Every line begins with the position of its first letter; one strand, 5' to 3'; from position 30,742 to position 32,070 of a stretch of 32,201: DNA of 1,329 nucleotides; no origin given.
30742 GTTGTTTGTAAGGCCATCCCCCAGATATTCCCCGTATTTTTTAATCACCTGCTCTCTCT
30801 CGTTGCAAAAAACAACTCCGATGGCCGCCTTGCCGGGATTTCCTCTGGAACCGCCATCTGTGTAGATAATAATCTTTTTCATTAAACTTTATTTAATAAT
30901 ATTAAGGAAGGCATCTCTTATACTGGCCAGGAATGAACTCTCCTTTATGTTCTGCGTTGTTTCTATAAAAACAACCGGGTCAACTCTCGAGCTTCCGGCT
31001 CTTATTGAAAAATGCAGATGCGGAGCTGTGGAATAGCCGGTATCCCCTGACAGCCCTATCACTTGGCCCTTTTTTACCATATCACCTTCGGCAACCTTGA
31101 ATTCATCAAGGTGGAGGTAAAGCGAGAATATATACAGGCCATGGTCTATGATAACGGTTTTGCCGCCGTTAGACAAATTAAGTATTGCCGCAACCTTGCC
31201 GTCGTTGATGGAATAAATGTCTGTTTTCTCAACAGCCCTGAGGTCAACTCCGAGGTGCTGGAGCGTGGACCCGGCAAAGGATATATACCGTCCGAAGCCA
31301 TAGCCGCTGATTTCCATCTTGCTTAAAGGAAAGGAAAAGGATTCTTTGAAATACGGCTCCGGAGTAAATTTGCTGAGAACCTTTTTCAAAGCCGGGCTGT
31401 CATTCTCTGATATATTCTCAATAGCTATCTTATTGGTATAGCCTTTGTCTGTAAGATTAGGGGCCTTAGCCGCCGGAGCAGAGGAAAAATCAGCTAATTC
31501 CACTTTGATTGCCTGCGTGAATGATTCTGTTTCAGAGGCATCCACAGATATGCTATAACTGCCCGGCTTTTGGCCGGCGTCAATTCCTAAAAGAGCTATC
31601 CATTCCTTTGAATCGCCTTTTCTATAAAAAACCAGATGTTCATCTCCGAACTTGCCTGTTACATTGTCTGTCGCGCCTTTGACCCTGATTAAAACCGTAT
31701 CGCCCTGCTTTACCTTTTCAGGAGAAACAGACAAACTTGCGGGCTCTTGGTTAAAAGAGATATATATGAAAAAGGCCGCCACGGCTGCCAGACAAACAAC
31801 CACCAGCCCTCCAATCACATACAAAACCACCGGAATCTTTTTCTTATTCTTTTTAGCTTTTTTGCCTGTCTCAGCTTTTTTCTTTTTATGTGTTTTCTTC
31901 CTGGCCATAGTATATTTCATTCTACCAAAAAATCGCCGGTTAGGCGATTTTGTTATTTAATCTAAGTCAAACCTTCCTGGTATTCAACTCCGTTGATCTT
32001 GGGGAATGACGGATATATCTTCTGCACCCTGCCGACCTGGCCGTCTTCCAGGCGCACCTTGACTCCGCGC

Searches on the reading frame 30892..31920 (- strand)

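Call 89: search_protein_families(library=pfam, proteins=[window:30892-31920:-], max_evalue=0.001)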
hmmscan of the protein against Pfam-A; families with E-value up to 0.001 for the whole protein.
window:30892-31920:- (343 aa): 1 family
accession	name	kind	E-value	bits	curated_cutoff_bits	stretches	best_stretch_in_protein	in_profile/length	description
PF01551.29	Peptidase_M23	-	1.2e-28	99.6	28.7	1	221-315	2-96/96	Peptidase family M23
